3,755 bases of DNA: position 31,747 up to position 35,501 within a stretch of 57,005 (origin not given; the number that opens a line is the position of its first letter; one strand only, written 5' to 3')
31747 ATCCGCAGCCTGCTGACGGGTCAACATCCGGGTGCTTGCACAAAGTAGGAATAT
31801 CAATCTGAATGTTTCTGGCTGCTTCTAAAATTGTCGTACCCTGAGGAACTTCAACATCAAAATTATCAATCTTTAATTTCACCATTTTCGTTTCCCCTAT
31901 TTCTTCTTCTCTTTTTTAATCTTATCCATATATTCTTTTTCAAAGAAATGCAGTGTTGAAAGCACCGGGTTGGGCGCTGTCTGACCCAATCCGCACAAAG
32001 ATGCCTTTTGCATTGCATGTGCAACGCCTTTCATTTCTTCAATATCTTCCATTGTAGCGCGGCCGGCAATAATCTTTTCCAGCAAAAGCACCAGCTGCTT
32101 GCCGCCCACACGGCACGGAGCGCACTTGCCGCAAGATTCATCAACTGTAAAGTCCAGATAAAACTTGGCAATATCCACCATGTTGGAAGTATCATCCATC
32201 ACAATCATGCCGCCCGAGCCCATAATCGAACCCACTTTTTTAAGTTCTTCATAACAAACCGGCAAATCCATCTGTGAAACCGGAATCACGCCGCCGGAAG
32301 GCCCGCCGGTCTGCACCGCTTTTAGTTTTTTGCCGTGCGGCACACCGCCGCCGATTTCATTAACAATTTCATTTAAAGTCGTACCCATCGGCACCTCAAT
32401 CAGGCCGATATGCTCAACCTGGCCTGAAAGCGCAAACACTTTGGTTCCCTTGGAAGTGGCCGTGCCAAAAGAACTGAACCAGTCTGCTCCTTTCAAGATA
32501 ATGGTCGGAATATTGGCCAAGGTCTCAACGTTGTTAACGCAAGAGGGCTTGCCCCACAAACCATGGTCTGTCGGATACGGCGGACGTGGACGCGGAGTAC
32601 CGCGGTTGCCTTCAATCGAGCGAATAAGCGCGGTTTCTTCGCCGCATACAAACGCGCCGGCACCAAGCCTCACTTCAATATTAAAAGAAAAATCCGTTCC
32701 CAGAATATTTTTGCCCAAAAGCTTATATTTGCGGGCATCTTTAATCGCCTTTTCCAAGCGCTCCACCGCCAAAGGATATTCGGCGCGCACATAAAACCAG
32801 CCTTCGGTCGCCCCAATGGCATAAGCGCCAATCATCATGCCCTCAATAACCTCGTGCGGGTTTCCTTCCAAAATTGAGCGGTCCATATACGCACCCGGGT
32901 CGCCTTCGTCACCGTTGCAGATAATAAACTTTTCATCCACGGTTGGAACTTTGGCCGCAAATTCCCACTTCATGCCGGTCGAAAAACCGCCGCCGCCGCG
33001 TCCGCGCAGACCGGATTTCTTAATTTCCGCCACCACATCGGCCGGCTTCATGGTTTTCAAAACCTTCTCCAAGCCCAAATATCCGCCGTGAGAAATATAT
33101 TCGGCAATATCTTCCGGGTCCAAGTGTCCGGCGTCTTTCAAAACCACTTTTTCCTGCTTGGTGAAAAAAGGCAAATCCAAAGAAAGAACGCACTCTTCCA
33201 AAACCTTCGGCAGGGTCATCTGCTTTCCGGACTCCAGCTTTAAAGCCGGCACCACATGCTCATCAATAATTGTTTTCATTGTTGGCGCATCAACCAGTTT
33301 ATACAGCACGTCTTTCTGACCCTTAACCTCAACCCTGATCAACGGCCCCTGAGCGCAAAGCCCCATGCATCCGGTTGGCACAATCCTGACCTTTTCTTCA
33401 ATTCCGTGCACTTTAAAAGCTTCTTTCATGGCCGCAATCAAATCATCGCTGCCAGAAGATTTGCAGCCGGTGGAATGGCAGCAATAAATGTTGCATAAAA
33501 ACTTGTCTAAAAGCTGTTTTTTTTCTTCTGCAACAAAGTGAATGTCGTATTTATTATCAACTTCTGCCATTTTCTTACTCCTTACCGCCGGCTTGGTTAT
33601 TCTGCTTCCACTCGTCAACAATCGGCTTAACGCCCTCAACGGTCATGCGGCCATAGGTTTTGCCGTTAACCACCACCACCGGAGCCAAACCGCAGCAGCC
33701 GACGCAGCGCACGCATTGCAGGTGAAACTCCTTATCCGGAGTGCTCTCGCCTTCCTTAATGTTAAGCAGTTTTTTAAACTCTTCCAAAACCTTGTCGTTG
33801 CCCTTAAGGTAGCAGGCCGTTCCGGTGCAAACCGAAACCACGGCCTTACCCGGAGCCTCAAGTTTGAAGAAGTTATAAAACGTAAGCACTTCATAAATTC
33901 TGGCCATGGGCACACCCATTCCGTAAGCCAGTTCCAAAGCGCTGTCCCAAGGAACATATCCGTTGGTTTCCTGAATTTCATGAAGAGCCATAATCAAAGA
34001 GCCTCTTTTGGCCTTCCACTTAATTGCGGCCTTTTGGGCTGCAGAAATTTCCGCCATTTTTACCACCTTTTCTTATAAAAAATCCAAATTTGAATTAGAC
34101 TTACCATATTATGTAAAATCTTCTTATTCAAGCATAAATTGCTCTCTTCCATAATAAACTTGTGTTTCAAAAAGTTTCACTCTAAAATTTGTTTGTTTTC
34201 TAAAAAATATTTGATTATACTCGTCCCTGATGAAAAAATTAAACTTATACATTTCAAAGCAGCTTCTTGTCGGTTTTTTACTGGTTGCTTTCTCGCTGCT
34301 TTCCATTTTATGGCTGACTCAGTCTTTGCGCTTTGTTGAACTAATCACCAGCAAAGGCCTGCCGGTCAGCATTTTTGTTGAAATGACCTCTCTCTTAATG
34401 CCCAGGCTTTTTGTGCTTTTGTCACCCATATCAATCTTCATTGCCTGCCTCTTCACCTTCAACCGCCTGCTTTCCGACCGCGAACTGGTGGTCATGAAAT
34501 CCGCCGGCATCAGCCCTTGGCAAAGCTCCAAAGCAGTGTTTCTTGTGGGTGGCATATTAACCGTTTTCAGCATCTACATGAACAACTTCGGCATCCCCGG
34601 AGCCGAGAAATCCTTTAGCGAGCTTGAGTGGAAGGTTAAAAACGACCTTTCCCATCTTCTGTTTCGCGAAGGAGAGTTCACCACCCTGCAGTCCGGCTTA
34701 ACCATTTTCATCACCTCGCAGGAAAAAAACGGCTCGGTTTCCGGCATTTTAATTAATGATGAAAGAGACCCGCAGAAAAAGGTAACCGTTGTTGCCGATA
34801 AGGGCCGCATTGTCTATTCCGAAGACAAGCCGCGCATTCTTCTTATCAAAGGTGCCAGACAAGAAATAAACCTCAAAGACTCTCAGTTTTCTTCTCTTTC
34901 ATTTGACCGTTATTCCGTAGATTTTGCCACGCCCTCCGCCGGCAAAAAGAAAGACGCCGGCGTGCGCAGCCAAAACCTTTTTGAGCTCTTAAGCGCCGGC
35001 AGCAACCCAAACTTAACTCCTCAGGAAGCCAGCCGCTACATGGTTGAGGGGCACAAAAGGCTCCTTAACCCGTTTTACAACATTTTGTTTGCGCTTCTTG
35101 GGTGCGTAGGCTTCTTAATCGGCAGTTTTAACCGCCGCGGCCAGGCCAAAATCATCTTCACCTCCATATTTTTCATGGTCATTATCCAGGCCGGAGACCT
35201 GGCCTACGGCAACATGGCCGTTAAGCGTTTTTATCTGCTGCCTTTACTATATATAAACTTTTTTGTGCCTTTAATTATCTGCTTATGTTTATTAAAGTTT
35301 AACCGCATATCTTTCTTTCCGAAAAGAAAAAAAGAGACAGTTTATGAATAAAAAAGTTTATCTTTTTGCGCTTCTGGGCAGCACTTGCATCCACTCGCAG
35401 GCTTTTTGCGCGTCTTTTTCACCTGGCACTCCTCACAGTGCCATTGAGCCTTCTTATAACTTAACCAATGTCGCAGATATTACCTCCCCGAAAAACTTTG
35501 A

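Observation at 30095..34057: Trimeric HydABC-type [FeFe]-hydrogenase operon in an alphaproteobacterial backbone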

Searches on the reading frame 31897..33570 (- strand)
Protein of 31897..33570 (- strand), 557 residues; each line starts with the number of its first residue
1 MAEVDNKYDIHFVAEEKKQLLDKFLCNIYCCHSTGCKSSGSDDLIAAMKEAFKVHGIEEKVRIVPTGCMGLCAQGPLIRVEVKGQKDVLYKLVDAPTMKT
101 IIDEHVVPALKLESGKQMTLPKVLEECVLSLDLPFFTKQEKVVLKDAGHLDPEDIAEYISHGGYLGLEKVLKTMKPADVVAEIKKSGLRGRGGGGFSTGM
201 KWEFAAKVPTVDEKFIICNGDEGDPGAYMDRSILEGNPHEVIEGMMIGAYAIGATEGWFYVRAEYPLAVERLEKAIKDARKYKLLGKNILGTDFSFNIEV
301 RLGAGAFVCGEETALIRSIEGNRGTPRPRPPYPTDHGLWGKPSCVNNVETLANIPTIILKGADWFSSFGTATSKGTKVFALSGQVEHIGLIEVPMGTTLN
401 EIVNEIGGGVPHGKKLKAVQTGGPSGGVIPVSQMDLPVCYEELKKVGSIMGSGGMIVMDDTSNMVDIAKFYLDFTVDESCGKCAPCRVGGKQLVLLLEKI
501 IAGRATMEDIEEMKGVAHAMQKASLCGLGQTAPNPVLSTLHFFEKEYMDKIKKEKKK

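Call 3: search_protein_families(library=pfam, proteins=[window:31897-33570:-])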
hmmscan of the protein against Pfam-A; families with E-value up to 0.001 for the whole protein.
window:31897-33570:- (557 aa): 5 families
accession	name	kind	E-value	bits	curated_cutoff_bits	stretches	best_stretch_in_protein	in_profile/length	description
PF01512.22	Complex1_51K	-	1.1e-46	158.9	31.2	1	183-355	1-149/150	Nuo51 FMN-binding domain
PF10589.14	NADH_4Fe-4S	-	1.5e-29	102.1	23.5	1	466-548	1-83/85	NADH-ubiquinone oxidoreductase-F iron-sulfur binding region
PF01257.25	2Fe-2S_thioredx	-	1.7e-06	28.4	24.8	1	27-103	67-142/145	Thioredoxin-like [2Fe-2S] ferredoxin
PF22461.2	SLBB_2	-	8.4e-05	23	27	1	378-425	2-51/79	SLBB domain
PF10531.15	SLBB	-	0.00011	22.4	27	1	379-428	2-54/55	SLBB domain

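Call 4: search_protein_families(library=ncbifam, proteins=[window:31897-33570:-])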
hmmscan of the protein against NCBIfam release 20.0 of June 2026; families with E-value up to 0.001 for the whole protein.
window:31897-33570:- (557 aa): 11 families
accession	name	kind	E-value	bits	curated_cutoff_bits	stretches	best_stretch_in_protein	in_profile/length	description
TIGR01959.1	nuoF_fam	equivalog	3.2e-144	480.3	558.65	1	151-551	10-410/410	NADH-quinone oxidoreductase subunit NuoF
NF008436.0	PRK11278.1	equivalog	3.6e-114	382.1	749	1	152-555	24-430/448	NADH-quinone oxidoreductase subunit NuoF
NF010120.0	PRK13596.1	equivalog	2.4e-113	378.9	389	1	153-556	18-422/433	NADH-quinone oxidoreductase subunit NuoF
TIGR04481.1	PR_assoc_PrdC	equivalog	1.2e-11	44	490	1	175-427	72-286/425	proline reductase-associated electron transfer protein PrdC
TIGR01945.1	rnfC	subfamily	6e-11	41.5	245.95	1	170-438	115-342/435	RnfABCDGE type electron transport complex subunit C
NF003454.1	PRK05035.1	equivalog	1.4e-10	40.3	345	1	172-438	119-345/556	electron transport complex subunit RsxC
NF041612.1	fdxn_Clost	equivalog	5.9e-07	30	150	1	26-106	14-91/102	2Fe-2S ferredoxin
NF041613.1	fdxn_Azotob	equivalog_domain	7.5e-05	23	195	1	35-107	23-92/107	2Fe-2S ferredoxin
TIGR01958.1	nuoE_fam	subfamily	0.00019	21.6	142.4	1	27-84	70-130/148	NADH-quinone oxidoreductase subunit NuoE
NF004638.0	PRK05988.1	equivalog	0.00022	21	198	1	30-83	83-140/159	formate dehydrogenase subunit gamma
NF005722.0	PRK07539.1-2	equivalog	0.00028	21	141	1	28-89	80-145/157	NADH-quinone oxidoreductase subunit NuoE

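Call 16: search_solved_structures(query=window:31897-33570:-, max_evalue=1e-20, show_alignments=2)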
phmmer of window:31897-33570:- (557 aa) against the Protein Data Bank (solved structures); distinct sequences matched with E-value up to 1e-20: 61 (the best 60 are shown).
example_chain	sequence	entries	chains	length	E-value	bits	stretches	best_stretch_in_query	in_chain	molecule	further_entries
7t2r_B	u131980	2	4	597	1.1e-197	661.3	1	26-554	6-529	NiFe hydrogenase subunit B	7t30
7q4v_B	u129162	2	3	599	4.9e-193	645.9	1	27-554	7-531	Iron hydrogenase HydB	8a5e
9n5u_B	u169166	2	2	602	1.8e-178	597.8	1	38-551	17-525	NfnB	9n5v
7q4w_B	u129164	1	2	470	2e-171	574.6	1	155-554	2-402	Iron hydrogenase HydB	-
9bov_B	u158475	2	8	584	9.1e-171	572.4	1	42-555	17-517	NADH dehydrogenase (Quinone)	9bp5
8a6t_B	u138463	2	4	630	3.6e-169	567.2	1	14-554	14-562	Electron bifurcating hydrogenase subunit HydB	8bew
8oh5_B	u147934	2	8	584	6.1e-168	563.1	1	40-555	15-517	NAD-reducing hydrogenase subunit HoxF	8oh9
9mqx_B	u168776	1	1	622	1.1e-167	562.2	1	28-551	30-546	NADH:ubiquinone oxidoreductase, NADH-binding (51 kD) subunit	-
7p5h_B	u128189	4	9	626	7.4e-159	533.1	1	16-553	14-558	Fe-hydrogenase, subunit beta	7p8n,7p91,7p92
6vw7_B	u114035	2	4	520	2.5e-119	402.6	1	33-547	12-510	NAD-dependent formate dehydrogenase beta subunit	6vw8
2fug_1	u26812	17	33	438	8.3e-116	391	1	155-554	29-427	NADH-quinone oxidoreductase chain 1 | NADH-QUINONE OXIDOREDUCTASE SUBUNIT 1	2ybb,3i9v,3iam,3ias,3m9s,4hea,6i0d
6tg9_B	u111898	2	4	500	1.1e-110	374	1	129-546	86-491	Formate dehydrogenase subunit beta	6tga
9wxb_C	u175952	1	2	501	6.6e-107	361.6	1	129-547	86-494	Formate dehydrogenase beta subunit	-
7q5y_C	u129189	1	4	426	2e-106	360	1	144-553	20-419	NADH-quinone oxidoreductase subunit F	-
6hl2_B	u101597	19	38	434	2.2e-106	359.9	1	144-553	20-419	NADH-quinone oxidoreductase subunit F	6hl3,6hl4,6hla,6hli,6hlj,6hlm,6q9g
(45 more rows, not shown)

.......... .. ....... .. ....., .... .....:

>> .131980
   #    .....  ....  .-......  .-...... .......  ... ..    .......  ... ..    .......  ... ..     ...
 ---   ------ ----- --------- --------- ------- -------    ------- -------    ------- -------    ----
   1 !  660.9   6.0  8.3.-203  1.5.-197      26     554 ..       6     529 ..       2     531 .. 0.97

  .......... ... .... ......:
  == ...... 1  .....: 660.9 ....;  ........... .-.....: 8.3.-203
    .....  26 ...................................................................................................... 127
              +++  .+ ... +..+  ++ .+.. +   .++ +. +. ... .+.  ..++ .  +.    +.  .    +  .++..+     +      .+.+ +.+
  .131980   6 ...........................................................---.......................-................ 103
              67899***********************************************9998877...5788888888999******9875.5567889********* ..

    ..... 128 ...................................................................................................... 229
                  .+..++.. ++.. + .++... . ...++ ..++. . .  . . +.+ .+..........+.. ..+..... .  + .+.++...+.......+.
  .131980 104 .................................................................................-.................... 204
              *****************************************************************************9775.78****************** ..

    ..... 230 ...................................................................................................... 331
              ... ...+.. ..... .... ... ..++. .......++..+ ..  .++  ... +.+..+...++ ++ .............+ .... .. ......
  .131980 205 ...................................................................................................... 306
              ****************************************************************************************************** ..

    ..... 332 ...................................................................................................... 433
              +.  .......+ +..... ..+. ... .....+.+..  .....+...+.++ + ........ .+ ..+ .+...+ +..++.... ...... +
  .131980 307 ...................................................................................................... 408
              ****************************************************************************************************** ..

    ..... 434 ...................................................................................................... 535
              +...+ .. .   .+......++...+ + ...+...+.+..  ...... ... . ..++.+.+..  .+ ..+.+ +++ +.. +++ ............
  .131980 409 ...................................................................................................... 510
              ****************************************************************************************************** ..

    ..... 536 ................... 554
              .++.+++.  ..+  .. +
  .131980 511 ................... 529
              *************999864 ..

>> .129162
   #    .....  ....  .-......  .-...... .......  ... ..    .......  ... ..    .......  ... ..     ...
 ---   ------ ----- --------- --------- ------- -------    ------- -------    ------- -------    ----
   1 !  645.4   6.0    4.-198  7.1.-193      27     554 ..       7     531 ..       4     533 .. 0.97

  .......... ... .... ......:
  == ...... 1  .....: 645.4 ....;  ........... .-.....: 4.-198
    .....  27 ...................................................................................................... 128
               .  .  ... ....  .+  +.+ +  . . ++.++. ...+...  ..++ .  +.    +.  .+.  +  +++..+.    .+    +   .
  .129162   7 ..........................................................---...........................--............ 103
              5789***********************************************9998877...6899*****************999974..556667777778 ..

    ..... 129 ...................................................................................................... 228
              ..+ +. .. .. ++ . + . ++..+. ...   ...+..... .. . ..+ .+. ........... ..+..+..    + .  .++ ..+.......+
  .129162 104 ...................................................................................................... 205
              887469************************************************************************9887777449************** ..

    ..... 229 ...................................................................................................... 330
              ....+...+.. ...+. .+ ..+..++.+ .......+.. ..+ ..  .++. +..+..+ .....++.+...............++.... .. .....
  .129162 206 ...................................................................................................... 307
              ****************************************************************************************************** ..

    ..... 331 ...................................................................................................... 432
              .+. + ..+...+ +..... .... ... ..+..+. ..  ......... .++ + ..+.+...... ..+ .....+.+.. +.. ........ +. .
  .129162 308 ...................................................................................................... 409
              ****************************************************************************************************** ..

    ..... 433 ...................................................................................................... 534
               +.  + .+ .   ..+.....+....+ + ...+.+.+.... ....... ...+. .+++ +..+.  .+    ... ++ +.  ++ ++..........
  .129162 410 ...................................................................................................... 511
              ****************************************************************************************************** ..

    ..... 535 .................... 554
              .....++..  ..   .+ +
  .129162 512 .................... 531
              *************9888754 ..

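Call 42: search_protein_representatives(protein=window:31897-33570:-)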
Query: 557 residues. Proteins with E-value up to 0.001 (for the whole library): 22884; up to 1e-10: 13272; up to 1e-30: 3822. The best 150 are listed.
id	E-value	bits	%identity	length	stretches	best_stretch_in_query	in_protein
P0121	2.1e-235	799.0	63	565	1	7-552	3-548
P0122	4.4e-193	659.4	51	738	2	26-549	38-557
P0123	2.2e-183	627.3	50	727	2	28-554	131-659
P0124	4.9e-180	616.3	51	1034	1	8-553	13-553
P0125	1.6e-179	614.6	54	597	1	26-551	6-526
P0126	1.9e-175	601.1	51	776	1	23-552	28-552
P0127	3.2e-173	593.8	56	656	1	48-552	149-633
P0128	1.2e-172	591.9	52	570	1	9-551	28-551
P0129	6.3e-170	582.9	47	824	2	22-553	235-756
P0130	1.5e-168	578.3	53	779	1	30-551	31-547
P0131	7.0e-166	569.6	47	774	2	27-553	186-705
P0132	2.4e-164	564.5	51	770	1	27-553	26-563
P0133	2.8e-164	564.3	47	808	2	28-553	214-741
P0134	9.1e-164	562.6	48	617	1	20-554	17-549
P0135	1.5e-162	558.5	51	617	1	40-555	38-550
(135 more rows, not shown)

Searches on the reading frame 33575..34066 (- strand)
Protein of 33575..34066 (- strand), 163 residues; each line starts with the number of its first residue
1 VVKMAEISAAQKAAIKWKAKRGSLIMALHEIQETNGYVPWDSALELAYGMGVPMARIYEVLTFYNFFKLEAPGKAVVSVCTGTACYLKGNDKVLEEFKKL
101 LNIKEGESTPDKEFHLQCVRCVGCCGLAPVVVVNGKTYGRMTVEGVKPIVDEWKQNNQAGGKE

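Call 3: search_protein_families(library=pfam, proteins=[window:33575-34066:-])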
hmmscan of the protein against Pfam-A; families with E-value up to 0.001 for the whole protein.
window:33575-34066:- (163 aa): 1 family
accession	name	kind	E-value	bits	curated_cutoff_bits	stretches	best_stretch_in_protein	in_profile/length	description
PF01257.25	2Fe-2S_thioredx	-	7.1e-46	156.1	24.8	1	14-153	5-144/145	Thioredoxin-like [2Fe-2S] ferredoxin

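Call 4: search_protein_families(library=ncbifam, proteins=[window:33575-34066:-])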
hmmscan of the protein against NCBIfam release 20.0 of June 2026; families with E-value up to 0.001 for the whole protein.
window:33575-34066:- (163 aa): 10 families
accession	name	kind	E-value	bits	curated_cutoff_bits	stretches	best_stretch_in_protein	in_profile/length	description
NF005747.0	PRK07571.1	equivalog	2.9e-42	144.2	224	1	15-157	29-172/173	bidirectional hydrogenase complex protein HoxE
TIGR01958.1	nuoE_fam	subfamily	1.4e-36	125.9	142.4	1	13-153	5-147/148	NADH-quinone oxidoreductase subunit NuoE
NF005722.0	PRK07539.1-2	equivalog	1.5e-35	122.6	141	1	4-152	7-155/157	NADH-quinone oxidoreductase subunit NuoE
NF005725.0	PRK07539.1-5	equivalog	3.2e-33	114.9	220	1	19-155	36-173/174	NADH-quinone oxidoreductase subunit NuoE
NF004638.0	PRK05988.1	equivalog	4.2e-31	107.9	198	1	6-154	10-158/159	formate dehydrogenase subunit gamma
NF005721.0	PRK07539.1-1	equivalog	4.3e-27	95.1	308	1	10-158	34-182/292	NADH-quinone oxidoreductase subunit NuoE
NF005723.0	PRK07539.1-3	equivalog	3.9e-24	85.3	226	1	18-154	18-157/158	NADH-quinone oxidoreductase subunit NuoE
NF005724.0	PRK07539.1-4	equivalog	3.8e-22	79.3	280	1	16-158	32-177/240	NADH-quinone oxidoreductase subunit NuoE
NF009040.0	PRK12373.1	equivalog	2.4e-17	63.7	514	1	12-157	25-173/400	NADH-quinone oxidoreductase subunit E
NF041612.1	fdxn_Clost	equivalog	0.00062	20.3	150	1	84-157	23-94/102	2Fe-2S ferredoxin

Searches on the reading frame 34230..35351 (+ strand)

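Call 45: search_protein_families(library=pfam, proteins=[window:34230-35351:+], max_evalue=0.00001)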
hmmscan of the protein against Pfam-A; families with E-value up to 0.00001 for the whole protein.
window:34230-35351:+ (373 aa): 1 family
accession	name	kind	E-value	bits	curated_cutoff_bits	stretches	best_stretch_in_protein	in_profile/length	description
PF03739.19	LptF_LptG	-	2.7e-65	221.1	27.9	1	7-353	2-349/353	Lipopolysaccharide export system permease LptF/LptG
